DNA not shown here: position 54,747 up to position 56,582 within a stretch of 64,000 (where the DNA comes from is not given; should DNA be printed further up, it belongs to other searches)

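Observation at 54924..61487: Coupled operon of a spiro-SPASM-type protein with glycan-modification enzymes, lacking any sugar-synthase gene, next to amidase/GerMN/flaA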

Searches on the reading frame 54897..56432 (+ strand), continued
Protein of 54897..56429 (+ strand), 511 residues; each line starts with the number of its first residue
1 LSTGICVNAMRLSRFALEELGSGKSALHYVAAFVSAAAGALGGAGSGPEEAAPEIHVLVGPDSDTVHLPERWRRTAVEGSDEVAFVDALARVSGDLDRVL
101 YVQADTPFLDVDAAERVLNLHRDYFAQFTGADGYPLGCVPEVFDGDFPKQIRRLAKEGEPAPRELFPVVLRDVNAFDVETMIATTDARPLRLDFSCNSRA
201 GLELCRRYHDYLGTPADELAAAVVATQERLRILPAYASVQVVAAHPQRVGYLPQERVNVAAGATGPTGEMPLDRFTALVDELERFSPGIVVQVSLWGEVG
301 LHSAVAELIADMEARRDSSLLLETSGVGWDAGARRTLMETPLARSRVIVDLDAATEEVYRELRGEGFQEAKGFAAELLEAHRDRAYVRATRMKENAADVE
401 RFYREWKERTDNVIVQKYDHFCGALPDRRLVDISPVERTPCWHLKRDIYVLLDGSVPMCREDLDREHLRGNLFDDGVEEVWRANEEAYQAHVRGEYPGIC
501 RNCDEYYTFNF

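Call 45: find_homologous_proteins(query=L062:1108-2670:+, max_evalue=0.00001)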
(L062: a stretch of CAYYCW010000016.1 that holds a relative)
Query L062:1108-2670:+ (521 aa): 929 proteins with E <= 0.00001 among 8000 candidates; the best 120 are listed.
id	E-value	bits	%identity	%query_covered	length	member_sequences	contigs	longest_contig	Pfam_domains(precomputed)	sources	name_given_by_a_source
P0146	0.0e+0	1200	100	100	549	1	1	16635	-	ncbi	-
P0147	1.6e-265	900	75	100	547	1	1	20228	PF04055.28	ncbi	-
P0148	3.3e-251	853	71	100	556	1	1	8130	-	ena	-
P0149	6.7e-241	819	69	100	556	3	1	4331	PF13186.12,PF04055.28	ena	-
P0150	3.9e-239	813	69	100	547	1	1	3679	PF04055.28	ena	-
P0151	1.7e-238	811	69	100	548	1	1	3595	PF04055.28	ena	-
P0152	2.4e-238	810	69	100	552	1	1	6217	-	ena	-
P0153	7.1e-198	677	58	100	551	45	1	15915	PF13186.12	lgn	-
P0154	4.0e-196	671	57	100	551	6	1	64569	PF04055.28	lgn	-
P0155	1.6e-192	659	58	100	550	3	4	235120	PF13186.12,PF04055.28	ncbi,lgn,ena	-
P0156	8.3e-183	627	53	99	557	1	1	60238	-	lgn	-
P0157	4.1e-160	552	52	88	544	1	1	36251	PF04055.28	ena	-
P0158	1.5e-156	540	48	100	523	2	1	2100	PF13186.12,PF04055.28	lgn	-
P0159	3.7e-156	539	47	100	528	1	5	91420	-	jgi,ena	-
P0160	4.3e-156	539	48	100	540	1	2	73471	-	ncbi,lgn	-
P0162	2.9e-155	536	48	100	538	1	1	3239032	PF04055.28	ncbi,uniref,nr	ncbi:spiro-SPASM protein [Brucepastera parasyntrophica]|uniref:spiro-SPASM protein n=1 Tax=Brucepast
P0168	3.4e-154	533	48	100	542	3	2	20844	PF13186.12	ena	-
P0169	5.3e-154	532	51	88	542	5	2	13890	PF13186.12,PF04055.28,PF12804.14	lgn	-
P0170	5.4e-154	532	51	88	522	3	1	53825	PF13186.12,PF04055.28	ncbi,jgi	-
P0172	7.6e-154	531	49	100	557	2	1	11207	PF13186.12,PF04055.28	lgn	-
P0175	6.5e-153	528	51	88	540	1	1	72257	PF13186.12,PF04055.28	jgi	-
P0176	8.3e-152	525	47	100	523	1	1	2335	PF13186.12,PF04055.28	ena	-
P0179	6.3e-151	522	49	89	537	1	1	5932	PF13186.12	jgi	jgi:spiro-SPASM protein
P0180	8.6e-150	518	50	88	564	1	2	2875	PF13186.12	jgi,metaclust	metaclust:\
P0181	1.0e-149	518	46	100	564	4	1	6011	PF13186.12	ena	-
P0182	2.0e-149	517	51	88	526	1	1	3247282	-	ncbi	-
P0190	1.6e-148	514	48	100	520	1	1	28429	PF13186.12,PF04055.28,PF12804.14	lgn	-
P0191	2.4e-148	513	50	85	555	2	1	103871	PF13186.12,PF04055.28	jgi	jgi:spiro-SPASM protein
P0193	5.0e-148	512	47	100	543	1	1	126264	PF13186.12,PF04055.28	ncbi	-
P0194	1.3e-147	511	50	85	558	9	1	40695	PF13186.12,PF04055.28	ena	-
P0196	2.6e-146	507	51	88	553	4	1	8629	PF13186.12,PF04055.28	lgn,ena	-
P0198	1.5e-145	504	48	100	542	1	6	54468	PF13186.12,PF04055.28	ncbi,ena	-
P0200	5.7e-145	502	49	86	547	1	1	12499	PF13186.12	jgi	-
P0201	7.3e-144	499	45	100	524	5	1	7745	PF13186.12,PF04055.28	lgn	-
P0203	9.7e-144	498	49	88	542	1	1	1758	PF13186.12,PF04055.28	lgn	-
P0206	4.0e-143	496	48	88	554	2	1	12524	PF13186.12,PF04055.28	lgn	-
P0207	8.9e-143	495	46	100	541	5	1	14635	PF13186.12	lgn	-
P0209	1.4e-141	491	46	100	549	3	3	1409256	PF13186.12,PF04055.28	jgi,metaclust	metaclust:\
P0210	1.4e-141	491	49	88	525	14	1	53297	PF13186.12,PF04055.28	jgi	-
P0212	6.2e-139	482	46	100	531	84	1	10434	PF13186.12,PF04055.28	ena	-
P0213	2.8e-137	477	44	100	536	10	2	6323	PF13186.12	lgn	-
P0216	1.1e-134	468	47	86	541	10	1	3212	PF13186.12,PF04055.28,PF12804.14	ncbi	-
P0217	1.2e-134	468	42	100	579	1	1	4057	PF13186.12,PF04055.28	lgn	-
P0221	4.2e-126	440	44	89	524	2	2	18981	PF13186.12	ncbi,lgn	-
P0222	6.2e-125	436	46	88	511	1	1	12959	PF13186.12,PF04055.28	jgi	jgi:spiro-SPASM protein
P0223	1.1e-124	435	42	100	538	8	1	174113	PF13186.12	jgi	-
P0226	2.5e-120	421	45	88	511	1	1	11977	PF13186.12,PF04055.28,PF12804.14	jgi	jgi:spiro-SPASM protein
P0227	1.2e-119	419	44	88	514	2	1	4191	PF13186.12,PF04055.28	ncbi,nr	ncbi:MAG: spiro-SPASM protein [Spirochaetaceae bacterium]|nr:spiro-SPASM protein [Spirochaetaceae ba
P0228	1.5e-119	418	46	88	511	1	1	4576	PF13186.12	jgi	jgi:spiro-SPASM protein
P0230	8.3e-119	416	44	93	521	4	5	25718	PF13186.12,PF04055.28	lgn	-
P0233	5.9e-118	413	44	90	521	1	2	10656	PF13186.12,PF04055.28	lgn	-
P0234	2.0e-117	411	43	89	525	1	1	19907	PF13186.12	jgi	jgi:spiro-SPASM protein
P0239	4.4e-116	407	44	88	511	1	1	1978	PF13186.12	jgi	jgi:spiro-SPASM protein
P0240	4.4e-116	407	46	87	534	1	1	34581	-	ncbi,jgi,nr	ncbi:MAG: spiro-SPASM protein [Treponema sp.]|jgi:spiro-SPASM protein|nr:spiro-SPASM protein [Trepon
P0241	5.2e-116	407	42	100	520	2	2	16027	PF13186.12,PF04055.28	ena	-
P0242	1.2e-115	405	41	100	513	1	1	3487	PF13186.12,PF04055.28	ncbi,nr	ncbi:MAG: spiro-SPASM protein [Spirochaeta sp.]|nr:spiro-SPASM protein [Spirochaeta sp.]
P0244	1.4e-115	405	41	94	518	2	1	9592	PF13186.12,PF04055.28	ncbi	ncbi:MAG: spiro-SPASM protein [Treponemataceae bacterium]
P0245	1.9e-115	405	43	88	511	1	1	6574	PF13186.12,PF04055.28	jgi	jgi:spiro-SPASM protein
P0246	2.5e-115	404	42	89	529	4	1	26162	PF13186.12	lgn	-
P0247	3.2e-115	404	44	88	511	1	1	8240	PF13186.12,PF04055.28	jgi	jgi:spiro-SPASM protein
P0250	5.4e-115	403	43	89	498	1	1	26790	PF13186.12,PF04055.28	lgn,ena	-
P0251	8.5e-115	403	41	100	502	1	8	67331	PF13186.12,PF04055.28,PF12804.14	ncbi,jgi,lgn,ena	jgi:spiro-SPASM protein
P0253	1.4e-114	402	43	88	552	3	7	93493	PF13186.12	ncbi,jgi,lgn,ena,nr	ncbi:MAG TPA: spiro-SPASM protein [Termitinemataceae bacterium]|nr:spiro-SPASM protein [Termitinemat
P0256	3.8e-114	400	43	88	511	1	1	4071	PF13186.12,PF04055.28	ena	-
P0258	5.2e-114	400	43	90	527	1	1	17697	PF13186.12,PF04055.28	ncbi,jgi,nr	ncbi:MAG: spiro-SPASM protein [Treponema sp.]|jgi:spiro-SPASM protein|nr:spiro-SPASM protein [Trepon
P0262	1.7e-113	398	39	100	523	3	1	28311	PF13186.12,PF04055.28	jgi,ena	-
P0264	5.0e-113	397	43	88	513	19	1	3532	PF13186.12,PF04055.28,PF12804.14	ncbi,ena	-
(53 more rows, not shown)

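Call 46: find_encoding_contigs(protein=P0162, flank=10000, max_places=2)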
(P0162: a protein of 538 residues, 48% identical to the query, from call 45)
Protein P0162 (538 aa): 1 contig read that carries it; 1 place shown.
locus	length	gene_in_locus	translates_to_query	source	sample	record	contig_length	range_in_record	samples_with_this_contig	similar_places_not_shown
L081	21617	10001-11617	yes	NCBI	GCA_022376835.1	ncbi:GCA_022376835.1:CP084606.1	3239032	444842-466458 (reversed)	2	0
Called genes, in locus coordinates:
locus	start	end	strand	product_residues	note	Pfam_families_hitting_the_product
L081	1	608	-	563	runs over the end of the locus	PF01590:GAF, PF13185:GAF_2, PF13492:GAF_3 (weak), PF07228:SpoIIE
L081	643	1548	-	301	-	-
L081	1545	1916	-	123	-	-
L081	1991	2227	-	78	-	-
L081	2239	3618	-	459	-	PF13432:TPR_16 (weak), PF14559:TPR_19 (weak), PF13432:TPR_16 (weak), PF00515:TPR_1 (weak), PF12895:ANAPC3 (weak), PF13431:TPR_17 (weak), PF14559:TPR_19, PF13432:TPR_16, +13 more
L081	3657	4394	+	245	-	PF12895:ANAPC3 (faint), PF07719:TPR_2 (faint), PF13176:TPR_7 (faint), PF13431:TPR_17 (faint), PF14559:TPR_19 (weak), PF13424:TPR_12 (weak), PF13432:TPR_16 (weak), PF00515:TPR_1 (weak), +5 more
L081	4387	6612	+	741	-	-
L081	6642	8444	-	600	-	PF02518:HATPase_c, PF13589:HATPase_c_3, PF01119:DNA_mis_repair, PF08676:MutL_C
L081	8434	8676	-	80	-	PF02609:Exonuc_VII_S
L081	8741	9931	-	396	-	PF13742:tRNA_anti_2, PF01336:tRNA_anti-codon, PF02601:Exonuc_VII_L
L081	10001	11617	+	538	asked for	PF04055:Radical_SAM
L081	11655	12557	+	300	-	-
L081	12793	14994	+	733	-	PF13489:Methyltransf_23, PF08241:Methyltransf_11, PF08242:Methyltransf_12, PF13649:Methyltransf_25, PF13847:Methyltransf_31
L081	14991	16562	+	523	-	PF02655:ATP-grasp_3, PF02786:CPSase_L_D2 (weak), PF07478:Dala_Dala_lig_C, PF13535:ATP-grasp_4, PF18603:LAL_C2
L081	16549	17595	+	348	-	PF07833:Cu_amine_oxidN1 (weak), PF01520:Amidase_3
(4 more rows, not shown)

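Call 60: find_encoding_contigs(protein=P0240, flank=10000, max_places=1)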
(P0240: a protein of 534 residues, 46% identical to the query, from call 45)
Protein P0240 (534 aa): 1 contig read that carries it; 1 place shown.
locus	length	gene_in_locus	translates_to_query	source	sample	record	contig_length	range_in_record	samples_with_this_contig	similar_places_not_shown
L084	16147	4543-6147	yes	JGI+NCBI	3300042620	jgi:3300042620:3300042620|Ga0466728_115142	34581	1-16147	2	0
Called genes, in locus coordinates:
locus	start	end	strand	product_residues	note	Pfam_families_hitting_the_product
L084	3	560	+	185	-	?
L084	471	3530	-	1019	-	PF09479:Flg_new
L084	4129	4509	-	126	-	-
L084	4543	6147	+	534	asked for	-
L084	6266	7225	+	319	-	-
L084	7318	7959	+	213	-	PF02348:CTP_transf_3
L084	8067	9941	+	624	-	PF13489:Methyltransf_23, PF08241:Methyltransf_11, PF08242:Methyltransf_12, PF13649:Methyltransf_25, PF13847:Methyltransf_31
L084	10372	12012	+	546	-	PF02655:ATP-grasp_3 (weak), PF07478:Dala_Dala_lig_C (faint), PF13535:ATP-grasp_4, PF18603:LAL_C2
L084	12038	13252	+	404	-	PF01520:Amidase_3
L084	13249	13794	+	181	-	-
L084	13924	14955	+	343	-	PF04620:FlaA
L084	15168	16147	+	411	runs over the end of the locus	PF04607:RelA_SpoT, PF13432:TPR_16 (faint), PF13181:TPR_8 (faint), PF13371:TPR_9 (faint), PF13414:TPR_11 (faint), PF13424:TPR_12 (faint), PF00515:TPR_1 (weak), PF07719:TPR_2 (weak)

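Call 61: find_encoding_contigs(protein=P0182, flank=10000, max_places=1)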
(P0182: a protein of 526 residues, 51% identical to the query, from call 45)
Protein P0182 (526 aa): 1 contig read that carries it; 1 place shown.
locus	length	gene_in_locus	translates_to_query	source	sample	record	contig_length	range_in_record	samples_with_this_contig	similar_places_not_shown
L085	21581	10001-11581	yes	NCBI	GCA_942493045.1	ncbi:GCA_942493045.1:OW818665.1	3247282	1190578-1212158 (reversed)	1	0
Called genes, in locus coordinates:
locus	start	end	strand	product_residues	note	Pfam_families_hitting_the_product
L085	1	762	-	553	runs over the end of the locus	PF01590:GAF, PF13185:GAF_2, PF13492:GAF_3 (faint), PF07228:SpoIIE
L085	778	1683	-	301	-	-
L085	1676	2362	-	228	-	PF00149:Metallophos, PF12850:Metallophos_2 (faint)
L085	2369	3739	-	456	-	PF13174:TPR_6 (faint), PF07719:TPR_2 (faint), PF12895:ANAPC3 (faint), PF13432:TPR_16 (weak), PF13414:TPR_11 (weak), PF14559:TPR_19 (weak), PF13432:TPR_16 (weak), PF04471:Mrr_cat (weak), +10 more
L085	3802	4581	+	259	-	PF07719:TPR_2 (faint), PF13424:TPR_12 (faint), PF14559:TPR_19 (weak), PF13431:TPR_17 (faint), PF00515:TPR_1 (faint), PF13181:TPR_8 (faint)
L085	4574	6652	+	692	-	-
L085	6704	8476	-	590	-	PF02518:HATPase_c, PF13589:HATPase_c_3, PF01119:DNA_mis_repair, PF08676:MutL_C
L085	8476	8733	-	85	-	PF02609:Exonuc_VII_S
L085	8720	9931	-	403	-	PF13742:tRNA_anti_2, PF01336:tRNA_anti-codon, PF02601:Exonuc_VII_L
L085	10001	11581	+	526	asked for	-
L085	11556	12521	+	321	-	-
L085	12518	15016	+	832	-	PF02348:CTP_transf_3, PF12804:NTP_transf_3 (weak), PF13489:Methyltransf_23, PF08241:Methyltransf_11, PF08242:Methyltransf_12, PF13649:Methyltransf_25, PF13847:Methyltransf_31 (weak)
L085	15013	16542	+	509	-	PF01071:GARS_A (weak), PF02655:ATP-grasp_3 (weak), PF02786:CPSase_L_D2 (faint), PF07478:Dala_Dala_lig_C, PF13535:ATP-grasp_4, PF18603:LAL_C2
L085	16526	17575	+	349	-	PF07833:Cu_amine_oxidN1 (faint), PF01520:Amidase_3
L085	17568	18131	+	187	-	-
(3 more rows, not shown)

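Call 76: predict_structure(alignment_id=A6)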
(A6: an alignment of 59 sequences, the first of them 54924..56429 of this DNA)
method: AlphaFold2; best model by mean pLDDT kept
length: 502 residues; sequences in the alignment: 59
mean_pLDDT: 93.8   pTM: 0.91
mean pLDDT of the five models: 93.8, 93.3, 93.3, 93.1, 92.9
residues with pLDDT >= 90: 439; 70-90: 44; 50-70: 15; < 50: 4
segments of 3 or more residues with pLDDT < 50: 499-502
pLDDT, mean of each block of 10 residues (from residue 1): 89 96 95 67 89 78 92 96 94 97 97 98 97 98 96 95 97 96 95 98 98 97 97 97 94 88 98 97 97 98 97 98 98 97 98 97 98 98 96 97 95 93 75 94 97 95 98 97 92 70 32
secondary structure, 60 per line:
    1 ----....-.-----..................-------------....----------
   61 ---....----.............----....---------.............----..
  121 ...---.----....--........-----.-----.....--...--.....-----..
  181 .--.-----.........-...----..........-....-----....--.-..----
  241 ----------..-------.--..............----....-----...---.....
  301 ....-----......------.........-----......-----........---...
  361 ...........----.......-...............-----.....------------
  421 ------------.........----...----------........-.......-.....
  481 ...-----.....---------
elements in order: H5-8 H17-33 E47-50 E64-67 H73-84 E89-92 H102-114 E119-123 E132-135 H138-145 H157-161 E169-173 H190-198 H207-216 H218-221 E227-230 H263-276 E281-284 H296-304 E310-315 H322-330 E336-341 H347-354 H358-371 E376-382 H384-398 E404-408 H433-437 E438-441 E446-448 E459-462 H463-466 H468-474 H476-483 H489-493

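Call 78: fold_search(model_id=the predicted structure, library=pdb)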
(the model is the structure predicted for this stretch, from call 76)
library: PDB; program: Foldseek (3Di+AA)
matches with E <= 10: 1139; with E <= 0.001: 48
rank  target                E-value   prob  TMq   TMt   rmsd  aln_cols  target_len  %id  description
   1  5v1t_A                4.3e-09  1.00  0.42  0.47   5.7       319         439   13  Crystal structure of Streptococcus suis SuiB bound to precursor peptide SuiA (released 2017-08-30)
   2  5v1s_B                2.5e-08  1.00  0.41  0.47   7.2       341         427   12  Crystal structure of Streptococcus suis SuiB bound to S-adenosylmethionine (released 2017-08-30)
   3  4k38_A                3.3e-08  1.00  0.39  0.51   7.0       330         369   13  Native anSMEcpe with bound AdoMet and Kp18Cys peptide (released 2013-05-08)
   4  4m7t                  3.7e-08  1.00  0.35  0.66   6.6       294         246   18  Crystal structure of BtrN in complex with AdoMet and 2-DOIA (released 2013-10-02)
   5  4k36_B                4.2e-08  1.00  0.39  0.52   7.1       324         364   14  His6 tagged anSMEcpe with bound AdoMet (released 2013-05-08)
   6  4k37_A                4.2e-08  1.00  0.39  0.52   7.3       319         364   13  Native anSMEcpe with bound AdoMet (released 2013-05-08)
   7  5v1q_B                4.4e-08  1.00  0.43  0.48   6.4       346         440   13  Crystal structure of Streptococcus suis SuiB (released 2017-08-30)
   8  4k39_A                4.7e-08  1.00  0.39  0.53   7.2       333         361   14  Native anSMEcpe with bound AdoMet and Cp18Cys peptide (released 2013-05-08)
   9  5v1q_A                5.0e-08  1.00  0.44  0.51   6.3       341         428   12  Crystal structure of Streptococcus suis SuiB (released 2017-08-30)
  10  4k36_A                5.0e-08  1.00  0.40  0.51   7.1       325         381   14  His6 tagged anSMEcpe with bound AdoMet (released 2013-05-08)
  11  5v1s_A                6.7e-08  1.00  0.44  0.52   6.4       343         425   12  Crystal structure of Streptococcus suis SuiB bound to S-adenosylmethionine (released 2017-08-30)
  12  5wgg_A                1.1e-07  1.00  0.38  0.43  13.6       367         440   14  Structural Insights into Thioether Bond Formation in the Biosynthesis of Sactipeptides (released 2017-07-26)
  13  6efn                  1.3e-07  1.00  0.42  0.54   4.6       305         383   15  Structure of a RiPP maturase, SkfB (released 2018-10-24)
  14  4k37_B                1.3e-07  1.00  0.38  0.50   7.3       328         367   14  Native anSMEcpe with bound AdoMet (released 2013-05-08)
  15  5why_A                2.4e-07  1.00  0.37  0.44  13.8       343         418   15  Structural Insights into Thioether Bond Formation in the Biosynthesis of Sactipeptides (released 2017-07-26)
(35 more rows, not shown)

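Call 89: search_protein_families(library=padloc, proteins=[window:54897-56429:+], max_evalue=0.001)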
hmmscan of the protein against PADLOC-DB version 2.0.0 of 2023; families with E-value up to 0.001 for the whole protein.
window:54897-56429:+ (511 aa): 0 families
